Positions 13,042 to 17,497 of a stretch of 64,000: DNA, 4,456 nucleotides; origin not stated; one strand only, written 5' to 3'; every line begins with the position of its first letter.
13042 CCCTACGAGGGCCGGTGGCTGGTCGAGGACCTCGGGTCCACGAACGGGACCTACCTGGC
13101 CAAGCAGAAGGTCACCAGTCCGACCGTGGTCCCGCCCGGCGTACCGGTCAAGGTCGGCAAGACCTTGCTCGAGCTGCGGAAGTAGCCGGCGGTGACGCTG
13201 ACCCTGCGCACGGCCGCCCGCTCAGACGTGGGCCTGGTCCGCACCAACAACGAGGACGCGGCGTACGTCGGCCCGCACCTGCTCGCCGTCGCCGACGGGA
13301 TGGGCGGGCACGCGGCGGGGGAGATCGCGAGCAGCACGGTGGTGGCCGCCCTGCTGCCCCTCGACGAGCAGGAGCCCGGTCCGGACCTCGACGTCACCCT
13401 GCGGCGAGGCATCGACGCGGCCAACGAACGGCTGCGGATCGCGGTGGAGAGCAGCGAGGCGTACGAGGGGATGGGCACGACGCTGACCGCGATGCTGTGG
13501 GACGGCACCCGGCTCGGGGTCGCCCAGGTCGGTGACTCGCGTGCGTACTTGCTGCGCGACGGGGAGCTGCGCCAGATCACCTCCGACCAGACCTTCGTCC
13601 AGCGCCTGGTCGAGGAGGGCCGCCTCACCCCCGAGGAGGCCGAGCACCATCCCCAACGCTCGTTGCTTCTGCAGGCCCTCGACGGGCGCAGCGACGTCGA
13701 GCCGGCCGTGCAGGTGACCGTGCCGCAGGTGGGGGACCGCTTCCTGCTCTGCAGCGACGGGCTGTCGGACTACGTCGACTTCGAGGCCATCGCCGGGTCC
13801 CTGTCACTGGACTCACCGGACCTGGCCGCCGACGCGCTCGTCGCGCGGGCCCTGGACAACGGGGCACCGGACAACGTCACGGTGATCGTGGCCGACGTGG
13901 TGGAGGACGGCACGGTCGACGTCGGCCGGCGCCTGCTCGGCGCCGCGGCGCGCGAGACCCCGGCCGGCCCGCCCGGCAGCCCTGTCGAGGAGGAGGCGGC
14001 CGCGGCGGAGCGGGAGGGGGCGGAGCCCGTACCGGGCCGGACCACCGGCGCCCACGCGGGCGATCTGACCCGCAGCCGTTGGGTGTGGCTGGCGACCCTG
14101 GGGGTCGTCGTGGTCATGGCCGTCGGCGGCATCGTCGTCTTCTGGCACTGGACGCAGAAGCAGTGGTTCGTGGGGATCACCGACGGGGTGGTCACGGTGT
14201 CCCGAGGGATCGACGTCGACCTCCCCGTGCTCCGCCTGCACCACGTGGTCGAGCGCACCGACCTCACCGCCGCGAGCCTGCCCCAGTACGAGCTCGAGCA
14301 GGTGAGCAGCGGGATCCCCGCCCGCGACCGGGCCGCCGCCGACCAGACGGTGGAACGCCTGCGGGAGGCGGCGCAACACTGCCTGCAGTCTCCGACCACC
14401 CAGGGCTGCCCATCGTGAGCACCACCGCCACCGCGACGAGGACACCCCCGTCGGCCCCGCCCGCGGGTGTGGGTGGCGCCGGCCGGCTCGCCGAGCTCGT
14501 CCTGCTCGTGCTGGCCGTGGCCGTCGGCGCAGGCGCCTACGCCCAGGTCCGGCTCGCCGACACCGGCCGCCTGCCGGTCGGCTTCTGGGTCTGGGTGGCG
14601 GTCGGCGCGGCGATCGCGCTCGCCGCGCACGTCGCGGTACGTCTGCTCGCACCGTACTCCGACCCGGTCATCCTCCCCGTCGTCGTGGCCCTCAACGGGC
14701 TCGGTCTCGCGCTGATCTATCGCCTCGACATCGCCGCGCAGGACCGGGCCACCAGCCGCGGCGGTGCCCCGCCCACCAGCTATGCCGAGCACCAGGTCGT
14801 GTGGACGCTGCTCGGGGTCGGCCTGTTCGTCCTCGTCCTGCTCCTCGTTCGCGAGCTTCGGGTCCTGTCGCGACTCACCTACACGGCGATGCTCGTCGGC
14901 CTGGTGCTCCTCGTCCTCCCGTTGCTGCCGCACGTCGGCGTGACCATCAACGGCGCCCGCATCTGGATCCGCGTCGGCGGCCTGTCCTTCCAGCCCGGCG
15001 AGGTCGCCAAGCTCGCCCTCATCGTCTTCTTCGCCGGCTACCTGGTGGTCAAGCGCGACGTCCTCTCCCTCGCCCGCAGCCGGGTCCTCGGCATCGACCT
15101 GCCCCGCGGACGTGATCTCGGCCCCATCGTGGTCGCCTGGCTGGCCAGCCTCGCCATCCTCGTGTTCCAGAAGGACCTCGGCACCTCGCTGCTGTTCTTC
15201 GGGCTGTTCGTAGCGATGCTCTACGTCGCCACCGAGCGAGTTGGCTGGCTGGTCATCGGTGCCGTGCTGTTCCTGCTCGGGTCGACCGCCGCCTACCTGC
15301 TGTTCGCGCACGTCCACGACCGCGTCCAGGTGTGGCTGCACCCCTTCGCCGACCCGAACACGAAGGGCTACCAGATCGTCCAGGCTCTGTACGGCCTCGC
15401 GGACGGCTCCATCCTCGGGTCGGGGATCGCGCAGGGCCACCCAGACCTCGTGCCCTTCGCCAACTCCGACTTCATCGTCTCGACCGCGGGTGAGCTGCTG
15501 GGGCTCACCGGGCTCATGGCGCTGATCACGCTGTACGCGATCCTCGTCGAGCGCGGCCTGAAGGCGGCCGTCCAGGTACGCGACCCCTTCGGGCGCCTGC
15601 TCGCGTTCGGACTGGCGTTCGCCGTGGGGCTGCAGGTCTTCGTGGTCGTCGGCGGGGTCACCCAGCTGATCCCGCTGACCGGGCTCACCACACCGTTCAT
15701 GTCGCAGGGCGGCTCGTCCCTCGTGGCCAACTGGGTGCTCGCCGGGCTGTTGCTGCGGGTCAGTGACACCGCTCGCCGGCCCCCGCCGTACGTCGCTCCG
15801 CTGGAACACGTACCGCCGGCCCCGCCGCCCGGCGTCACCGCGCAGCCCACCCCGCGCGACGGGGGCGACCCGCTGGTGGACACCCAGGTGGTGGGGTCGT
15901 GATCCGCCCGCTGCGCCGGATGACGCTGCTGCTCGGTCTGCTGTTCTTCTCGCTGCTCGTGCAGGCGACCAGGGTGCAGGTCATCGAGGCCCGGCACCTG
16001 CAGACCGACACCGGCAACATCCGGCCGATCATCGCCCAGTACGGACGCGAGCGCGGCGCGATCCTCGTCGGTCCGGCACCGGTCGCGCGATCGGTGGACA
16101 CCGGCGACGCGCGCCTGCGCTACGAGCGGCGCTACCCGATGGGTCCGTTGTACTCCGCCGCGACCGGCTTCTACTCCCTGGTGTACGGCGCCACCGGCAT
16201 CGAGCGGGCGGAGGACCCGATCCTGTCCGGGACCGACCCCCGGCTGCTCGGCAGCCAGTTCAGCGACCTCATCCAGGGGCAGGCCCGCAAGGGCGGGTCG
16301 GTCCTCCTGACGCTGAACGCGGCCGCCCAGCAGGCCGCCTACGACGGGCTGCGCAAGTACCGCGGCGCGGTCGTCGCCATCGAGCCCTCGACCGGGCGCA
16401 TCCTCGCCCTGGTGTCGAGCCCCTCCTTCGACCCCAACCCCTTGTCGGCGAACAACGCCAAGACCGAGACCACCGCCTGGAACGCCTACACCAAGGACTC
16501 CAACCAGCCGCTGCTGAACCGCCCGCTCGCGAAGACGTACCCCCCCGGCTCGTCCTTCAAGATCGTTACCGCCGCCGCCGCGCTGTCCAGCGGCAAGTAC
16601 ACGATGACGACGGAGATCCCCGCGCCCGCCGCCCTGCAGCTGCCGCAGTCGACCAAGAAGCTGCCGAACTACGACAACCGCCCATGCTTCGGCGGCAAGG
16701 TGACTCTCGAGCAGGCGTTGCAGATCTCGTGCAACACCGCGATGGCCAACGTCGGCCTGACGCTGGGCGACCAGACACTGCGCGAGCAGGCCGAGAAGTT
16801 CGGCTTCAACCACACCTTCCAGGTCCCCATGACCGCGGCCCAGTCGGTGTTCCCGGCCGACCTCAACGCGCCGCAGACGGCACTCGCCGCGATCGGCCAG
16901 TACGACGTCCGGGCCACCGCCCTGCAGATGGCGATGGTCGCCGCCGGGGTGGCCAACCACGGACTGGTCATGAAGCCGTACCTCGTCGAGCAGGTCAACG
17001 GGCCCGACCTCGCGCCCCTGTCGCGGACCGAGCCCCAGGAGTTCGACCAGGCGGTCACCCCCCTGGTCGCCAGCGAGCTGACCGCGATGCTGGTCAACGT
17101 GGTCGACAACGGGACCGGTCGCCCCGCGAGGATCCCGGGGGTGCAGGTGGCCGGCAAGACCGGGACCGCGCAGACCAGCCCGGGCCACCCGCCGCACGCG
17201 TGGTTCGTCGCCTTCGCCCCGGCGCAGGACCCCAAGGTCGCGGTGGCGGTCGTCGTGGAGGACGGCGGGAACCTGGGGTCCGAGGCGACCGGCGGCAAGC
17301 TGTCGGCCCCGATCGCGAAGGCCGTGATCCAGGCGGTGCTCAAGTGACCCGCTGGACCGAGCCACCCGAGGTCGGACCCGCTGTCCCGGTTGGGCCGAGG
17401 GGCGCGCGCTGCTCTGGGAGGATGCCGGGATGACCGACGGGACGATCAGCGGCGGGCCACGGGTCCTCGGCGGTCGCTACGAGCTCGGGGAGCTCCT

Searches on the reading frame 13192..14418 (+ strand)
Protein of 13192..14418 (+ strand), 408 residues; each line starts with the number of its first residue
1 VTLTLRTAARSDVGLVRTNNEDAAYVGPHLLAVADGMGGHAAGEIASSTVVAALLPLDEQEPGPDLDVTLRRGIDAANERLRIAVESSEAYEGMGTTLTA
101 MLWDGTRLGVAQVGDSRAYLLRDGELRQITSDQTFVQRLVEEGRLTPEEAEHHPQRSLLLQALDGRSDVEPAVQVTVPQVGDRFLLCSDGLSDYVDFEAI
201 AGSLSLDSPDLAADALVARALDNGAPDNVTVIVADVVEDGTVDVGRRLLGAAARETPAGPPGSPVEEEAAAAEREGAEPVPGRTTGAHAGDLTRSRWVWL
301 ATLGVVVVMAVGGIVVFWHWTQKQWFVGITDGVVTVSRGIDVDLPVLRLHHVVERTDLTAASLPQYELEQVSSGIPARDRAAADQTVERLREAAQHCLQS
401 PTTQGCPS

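Call 78: search_protein_families(library=pfam, proteins=[window:13192-14418:+], max_evalue=0.00001)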
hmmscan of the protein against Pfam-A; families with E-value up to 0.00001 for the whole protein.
window:13192-14418:+ (408 aa): 2 families
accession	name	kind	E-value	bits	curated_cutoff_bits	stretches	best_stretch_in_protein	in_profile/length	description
PF13672.11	PP2C_2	-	4.5e-13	49.7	24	1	19-195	11-178/209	Protein phosphatase 2C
PF00481.26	PP2C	-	5.6e-13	49.6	20.3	1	23-135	29-142/255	Protein phosphatase 2C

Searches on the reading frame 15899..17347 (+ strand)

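Call 78: search_protein_families(library=pfam, proteins=[window:15899-17347:+], max_evalue=0.00001)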
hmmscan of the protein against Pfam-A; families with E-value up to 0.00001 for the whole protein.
window:15899-17347:+ (482 aa): 2 families
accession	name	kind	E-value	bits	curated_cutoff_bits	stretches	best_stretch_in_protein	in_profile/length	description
PF00905.27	Transpeptidase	-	2.3e-61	208.1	22.1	1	156-478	1-299/299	Penicillin binding protein transpeptidase domain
PF21922.1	PBP_dimer_2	-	9.1e-24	84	27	1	52-135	1-83/83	Penicillin binding protein A dimerisation domain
